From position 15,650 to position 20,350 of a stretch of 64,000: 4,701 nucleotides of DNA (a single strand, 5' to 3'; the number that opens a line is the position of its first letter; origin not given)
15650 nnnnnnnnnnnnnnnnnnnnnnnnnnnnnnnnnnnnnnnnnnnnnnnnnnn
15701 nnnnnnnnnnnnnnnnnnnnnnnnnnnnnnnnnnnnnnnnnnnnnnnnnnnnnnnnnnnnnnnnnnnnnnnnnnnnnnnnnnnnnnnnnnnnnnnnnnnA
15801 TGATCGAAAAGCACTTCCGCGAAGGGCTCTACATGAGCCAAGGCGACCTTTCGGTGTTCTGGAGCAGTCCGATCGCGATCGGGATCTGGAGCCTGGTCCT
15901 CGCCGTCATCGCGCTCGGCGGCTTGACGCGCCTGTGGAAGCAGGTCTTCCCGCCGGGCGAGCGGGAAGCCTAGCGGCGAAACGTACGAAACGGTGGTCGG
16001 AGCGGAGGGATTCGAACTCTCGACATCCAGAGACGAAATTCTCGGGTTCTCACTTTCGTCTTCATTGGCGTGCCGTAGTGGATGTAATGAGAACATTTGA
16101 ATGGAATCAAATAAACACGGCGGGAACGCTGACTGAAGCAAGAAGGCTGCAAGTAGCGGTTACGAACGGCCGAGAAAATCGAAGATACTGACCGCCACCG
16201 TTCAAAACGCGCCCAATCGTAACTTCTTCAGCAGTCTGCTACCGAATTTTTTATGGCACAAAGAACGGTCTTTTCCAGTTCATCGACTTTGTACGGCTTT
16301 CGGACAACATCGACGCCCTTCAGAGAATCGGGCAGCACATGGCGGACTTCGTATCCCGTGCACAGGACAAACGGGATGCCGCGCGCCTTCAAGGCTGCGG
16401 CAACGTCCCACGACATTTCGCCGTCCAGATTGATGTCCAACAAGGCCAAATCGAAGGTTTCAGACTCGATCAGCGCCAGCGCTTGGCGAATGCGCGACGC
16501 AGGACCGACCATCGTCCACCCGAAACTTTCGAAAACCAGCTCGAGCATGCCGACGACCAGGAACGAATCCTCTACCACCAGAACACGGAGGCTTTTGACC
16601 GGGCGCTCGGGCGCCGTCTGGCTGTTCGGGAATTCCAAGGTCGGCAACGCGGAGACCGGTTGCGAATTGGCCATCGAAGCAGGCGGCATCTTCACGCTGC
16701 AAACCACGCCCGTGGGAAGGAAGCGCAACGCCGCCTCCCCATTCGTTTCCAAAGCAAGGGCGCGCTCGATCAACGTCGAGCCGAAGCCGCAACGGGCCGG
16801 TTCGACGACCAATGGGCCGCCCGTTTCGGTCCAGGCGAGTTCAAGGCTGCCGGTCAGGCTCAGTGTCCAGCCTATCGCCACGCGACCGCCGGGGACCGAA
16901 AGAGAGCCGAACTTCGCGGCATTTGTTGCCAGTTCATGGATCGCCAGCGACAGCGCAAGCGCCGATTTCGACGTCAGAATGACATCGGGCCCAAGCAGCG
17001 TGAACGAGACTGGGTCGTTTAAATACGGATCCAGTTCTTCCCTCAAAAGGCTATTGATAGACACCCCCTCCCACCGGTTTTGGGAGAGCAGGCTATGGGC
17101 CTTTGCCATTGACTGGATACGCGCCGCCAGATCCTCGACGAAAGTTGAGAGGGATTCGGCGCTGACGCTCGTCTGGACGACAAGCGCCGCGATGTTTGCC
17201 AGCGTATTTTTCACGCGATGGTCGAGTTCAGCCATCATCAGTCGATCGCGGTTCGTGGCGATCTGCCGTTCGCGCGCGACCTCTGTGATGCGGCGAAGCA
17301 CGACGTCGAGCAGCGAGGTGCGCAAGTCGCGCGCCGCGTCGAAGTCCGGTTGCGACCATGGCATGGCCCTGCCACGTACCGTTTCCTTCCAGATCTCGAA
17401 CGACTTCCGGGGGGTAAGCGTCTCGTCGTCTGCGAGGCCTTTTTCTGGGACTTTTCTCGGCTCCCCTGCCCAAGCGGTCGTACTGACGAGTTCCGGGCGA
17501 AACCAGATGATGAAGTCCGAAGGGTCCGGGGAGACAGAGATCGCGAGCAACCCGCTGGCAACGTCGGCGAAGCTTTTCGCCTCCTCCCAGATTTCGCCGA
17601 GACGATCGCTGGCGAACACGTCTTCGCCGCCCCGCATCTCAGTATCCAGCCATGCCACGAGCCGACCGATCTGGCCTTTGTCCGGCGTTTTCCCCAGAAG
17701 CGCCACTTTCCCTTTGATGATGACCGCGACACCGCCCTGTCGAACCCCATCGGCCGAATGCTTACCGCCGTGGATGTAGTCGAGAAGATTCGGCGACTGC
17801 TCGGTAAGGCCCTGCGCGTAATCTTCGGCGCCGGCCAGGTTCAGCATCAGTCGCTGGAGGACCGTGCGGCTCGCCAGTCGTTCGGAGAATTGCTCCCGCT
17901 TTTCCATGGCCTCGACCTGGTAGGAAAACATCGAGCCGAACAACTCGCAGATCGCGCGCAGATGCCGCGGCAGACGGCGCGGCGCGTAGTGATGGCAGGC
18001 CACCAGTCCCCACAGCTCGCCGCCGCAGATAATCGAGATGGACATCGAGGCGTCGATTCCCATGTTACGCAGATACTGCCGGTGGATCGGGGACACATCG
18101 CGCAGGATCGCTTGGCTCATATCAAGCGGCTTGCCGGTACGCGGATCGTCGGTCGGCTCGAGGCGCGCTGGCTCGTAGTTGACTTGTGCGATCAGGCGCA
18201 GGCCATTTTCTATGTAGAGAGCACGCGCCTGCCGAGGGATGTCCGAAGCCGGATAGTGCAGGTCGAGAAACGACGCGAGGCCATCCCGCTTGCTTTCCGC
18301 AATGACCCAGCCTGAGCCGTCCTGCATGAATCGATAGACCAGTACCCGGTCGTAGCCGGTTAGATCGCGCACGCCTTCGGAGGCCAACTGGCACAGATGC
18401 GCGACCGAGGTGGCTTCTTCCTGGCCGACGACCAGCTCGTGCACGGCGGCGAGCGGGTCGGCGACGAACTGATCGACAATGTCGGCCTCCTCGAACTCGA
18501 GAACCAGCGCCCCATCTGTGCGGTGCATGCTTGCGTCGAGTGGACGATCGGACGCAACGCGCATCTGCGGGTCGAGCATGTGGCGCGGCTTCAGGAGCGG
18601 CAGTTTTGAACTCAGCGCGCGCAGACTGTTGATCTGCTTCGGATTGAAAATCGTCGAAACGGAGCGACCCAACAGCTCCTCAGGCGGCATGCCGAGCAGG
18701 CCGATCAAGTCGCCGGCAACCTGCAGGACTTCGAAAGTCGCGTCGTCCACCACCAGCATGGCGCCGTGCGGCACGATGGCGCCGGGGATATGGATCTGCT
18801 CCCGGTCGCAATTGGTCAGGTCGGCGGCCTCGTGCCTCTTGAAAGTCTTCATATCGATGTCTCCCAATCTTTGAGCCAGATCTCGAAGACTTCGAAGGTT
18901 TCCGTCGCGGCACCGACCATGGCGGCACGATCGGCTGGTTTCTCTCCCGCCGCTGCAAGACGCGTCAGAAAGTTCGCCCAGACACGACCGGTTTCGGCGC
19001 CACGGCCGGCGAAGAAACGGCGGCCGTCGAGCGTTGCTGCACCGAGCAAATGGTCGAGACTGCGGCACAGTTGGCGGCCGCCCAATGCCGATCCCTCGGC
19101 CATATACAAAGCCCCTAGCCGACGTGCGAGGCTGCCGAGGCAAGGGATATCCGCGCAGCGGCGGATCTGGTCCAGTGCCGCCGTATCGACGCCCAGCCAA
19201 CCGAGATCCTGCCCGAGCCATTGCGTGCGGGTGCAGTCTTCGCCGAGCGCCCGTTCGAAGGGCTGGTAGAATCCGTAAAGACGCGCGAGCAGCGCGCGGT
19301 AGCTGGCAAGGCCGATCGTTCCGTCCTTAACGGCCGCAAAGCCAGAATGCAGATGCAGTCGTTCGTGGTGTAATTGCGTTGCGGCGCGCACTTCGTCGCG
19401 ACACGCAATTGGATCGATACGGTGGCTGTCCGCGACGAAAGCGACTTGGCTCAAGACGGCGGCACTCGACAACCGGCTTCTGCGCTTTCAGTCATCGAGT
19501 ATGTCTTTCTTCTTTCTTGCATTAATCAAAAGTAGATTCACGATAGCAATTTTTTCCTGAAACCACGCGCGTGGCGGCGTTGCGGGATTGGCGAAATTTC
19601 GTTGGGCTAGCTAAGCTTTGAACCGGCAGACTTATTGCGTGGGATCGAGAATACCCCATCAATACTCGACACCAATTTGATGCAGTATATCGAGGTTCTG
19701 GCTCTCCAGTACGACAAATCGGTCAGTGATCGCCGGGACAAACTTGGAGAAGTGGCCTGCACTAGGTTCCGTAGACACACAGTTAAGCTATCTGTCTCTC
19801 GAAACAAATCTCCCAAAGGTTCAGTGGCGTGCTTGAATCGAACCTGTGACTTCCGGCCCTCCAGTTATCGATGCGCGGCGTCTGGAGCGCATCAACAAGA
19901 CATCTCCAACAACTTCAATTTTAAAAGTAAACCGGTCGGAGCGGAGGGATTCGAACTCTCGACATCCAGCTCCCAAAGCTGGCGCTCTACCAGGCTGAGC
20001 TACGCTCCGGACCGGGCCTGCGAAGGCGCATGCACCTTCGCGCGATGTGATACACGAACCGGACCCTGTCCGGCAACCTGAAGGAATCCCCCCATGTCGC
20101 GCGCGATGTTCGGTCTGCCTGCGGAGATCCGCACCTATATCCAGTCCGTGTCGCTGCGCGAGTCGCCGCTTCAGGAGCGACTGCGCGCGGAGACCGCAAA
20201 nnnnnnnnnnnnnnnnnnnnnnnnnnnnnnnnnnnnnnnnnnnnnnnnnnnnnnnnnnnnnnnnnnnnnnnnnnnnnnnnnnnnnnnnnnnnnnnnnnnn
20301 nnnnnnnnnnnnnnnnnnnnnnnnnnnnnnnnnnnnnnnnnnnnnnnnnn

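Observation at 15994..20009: bphO-bphP photosensory pair bracketed by a 37-nt direct repeat of the tRNA-Pro 3' end: candidate tRNA-integrated islet without integrase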

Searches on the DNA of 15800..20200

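Call 71: search_rna_families(source=window, start=15800, end=20200, threshold=evalue, max_evalue=0.1)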
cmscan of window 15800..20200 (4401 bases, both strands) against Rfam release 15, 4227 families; matches with E-value up to 0.1: 1.
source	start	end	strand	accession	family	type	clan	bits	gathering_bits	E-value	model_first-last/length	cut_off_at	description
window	19936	20009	-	RF00005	tRNA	Gene; tRNA;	CL00001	65.5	29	3.8e-13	1-71/71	no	tRNA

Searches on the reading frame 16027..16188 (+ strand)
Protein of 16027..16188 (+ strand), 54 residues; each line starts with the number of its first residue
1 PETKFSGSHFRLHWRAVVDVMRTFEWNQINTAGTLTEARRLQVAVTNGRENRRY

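Call 65: search_protein_families(library=pfam, proteins=[window:16027-16188:+], max_evalue=1)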
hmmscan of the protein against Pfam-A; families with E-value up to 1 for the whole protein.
seq(54 aa): 1 family
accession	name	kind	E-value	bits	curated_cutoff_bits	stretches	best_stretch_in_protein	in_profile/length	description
PF20556.3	DUF6768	-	0.043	14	27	1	17-50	87-120/123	Family of unknown function (DUF6768)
